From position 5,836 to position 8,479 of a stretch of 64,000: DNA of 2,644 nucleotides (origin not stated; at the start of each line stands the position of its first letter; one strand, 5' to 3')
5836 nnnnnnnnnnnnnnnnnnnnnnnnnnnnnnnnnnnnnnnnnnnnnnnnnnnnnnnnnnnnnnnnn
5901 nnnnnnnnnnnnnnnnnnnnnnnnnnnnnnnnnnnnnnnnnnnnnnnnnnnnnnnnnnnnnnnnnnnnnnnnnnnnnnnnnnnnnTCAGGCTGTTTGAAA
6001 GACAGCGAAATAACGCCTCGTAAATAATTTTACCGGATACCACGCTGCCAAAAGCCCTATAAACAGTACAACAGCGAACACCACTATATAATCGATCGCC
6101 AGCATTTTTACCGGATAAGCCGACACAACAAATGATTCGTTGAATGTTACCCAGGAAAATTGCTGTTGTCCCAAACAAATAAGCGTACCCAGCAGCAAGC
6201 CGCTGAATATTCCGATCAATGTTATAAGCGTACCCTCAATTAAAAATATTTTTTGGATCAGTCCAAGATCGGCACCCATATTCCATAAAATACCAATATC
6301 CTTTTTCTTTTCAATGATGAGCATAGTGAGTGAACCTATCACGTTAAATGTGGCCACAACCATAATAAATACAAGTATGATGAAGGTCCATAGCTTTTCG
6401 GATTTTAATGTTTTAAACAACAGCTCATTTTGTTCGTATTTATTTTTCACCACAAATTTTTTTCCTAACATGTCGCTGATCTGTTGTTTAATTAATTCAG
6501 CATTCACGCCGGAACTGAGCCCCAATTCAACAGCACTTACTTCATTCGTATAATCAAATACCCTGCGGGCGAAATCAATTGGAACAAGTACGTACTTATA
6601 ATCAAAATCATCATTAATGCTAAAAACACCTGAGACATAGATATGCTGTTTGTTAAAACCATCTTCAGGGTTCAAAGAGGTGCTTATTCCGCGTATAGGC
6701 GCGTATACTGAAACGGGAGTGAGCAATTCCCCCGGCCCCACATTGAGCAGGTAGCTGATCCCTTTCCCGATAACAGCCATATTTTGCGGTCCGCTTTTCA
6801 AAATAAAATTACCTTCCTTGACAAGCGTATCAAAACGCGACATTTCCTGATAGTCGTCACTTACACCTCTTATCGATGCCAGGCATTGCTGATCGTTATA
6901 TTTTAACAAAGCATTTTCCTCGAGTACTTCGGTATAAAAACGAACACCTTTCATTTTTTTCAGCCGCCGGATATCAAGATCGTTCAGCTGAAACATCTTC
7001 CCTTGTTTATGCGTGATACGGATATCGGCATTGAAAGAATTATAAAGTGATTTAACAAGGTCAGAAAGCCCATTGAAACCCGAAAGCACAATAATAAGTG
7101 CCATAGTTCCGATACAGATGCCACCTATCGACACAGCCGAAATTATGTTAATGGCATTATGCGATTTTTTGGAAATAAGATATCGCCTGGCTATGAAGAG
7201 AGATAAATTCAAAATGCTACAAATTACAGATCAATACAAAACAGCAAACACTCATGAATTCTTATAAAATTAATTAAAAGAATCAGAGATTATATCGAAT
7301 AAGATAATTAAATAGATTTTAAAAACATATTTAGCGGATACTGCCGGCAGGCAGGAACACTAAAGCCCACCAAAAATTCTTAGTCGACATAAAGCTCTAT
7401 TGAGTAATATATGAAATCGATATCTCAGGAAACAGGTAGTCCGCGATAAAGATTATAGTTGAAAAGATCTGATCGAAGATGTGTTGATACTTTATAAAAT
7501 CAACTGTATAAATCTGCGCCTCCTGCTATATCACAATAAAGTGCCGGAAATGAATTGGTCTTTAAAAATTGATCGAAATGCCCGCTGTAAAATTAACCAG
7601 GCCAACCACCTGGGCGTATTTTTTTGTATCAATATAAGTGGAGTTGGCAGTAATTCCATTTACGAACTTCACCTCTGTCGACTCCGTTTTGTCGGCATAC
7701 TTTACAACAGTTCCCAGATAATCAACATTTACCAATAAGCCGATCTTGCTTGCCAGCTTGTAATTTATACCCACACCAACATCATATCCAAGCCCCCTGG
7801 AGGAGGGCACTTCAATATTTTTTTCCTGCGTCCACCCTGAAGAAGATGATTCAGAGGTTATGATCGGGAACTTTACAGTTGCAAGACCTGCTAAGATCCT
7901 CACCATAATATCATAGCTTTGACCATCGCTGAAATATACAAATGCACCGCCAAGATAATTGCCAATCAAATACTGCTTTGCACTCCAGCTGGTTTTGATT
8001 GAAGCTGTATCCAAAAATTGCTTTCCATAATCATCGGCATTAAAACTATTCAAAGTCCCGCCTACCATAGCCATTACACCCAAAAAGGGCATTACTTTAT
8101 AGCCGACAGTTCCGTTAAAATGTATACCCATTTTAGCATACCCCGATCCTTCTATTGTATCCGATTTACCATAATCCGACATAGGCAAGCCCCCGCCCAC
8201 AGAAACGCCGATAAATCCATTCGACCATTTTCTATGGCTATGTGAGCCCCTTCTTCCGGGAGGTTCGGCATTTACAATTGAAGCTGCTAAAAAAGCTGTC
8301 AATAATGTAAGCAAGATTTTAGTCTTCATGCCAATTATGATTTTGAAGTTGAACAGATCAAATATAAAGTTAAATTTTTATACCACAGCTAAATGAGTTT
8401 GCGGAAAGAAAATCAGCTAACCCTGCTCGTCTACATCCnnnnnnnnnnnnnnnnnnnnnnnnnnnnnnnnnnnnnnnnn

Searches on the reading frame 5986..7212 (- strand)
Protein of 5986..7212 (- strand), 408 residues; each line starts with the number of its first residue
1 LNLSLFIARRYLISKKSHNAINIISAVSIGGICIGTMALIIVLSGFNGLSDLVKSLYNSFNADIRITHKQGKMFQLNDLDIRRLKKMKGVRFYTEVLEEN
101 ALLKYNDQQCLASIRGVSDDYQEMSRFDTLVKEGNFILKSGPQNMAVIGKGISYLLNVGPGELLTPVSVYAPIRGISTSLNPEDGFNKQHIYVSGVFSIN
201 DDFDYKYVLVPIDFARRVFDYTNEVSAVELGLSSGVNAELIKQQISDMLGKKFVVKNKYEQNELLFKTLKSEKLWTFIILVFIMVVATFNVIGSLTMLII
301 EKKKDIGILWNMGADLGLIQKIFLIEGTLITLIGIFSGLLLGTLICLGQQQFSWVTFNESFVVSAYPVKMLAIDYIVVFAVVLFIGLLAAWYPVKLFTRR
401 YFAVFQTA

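Call 51: search_protein_families(library=pfam, proteins=[window:5986-7212:-], max_evalue=0.001)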
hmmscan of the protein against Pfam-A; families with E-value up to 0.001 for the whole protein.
window:5986-7212:- (408 aa): 2 families
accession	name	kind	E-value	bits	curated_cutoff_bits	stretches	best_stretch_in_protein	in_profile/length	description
PF12704.14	MacB_PCD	-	1.2e-12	49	27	1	25-246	1-205/207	MacB-like periplasmic core domain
PF02687.27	FtsX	-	5.1e-12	46.3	25.5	1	277-399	1-117/120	FtsX-like permease C-terminal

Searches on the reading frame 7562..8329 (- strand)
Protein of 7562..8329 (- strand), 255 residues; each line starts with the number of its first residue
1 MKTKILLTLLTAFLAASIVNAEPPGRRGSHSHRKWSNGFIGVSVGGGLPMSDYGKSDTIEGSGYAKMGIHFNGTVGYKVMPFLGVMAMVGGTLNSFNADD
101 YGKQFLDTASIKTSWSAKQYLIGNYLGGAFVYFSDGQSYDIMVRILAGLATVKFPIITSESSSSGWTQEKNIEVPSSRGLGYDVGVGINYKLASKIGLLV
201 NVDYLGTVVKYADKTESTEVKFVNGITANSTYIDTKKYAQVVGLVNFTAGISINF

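Call 51: search_protein_families(library=pfam, proteins=[window:7562-8329:-], max_evalue=0.001)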
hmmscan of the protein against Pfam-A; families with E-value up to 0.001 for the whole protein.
window:7562-8329:- (255 aa): 1 family
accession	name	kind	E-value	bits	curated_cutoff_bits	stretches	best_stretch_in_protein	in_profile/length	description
PF13505.12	OMP_b-brl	-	1.8e-06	28.7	28.7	1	39-228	19-169/175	Outer membrane protein beta-barrel domain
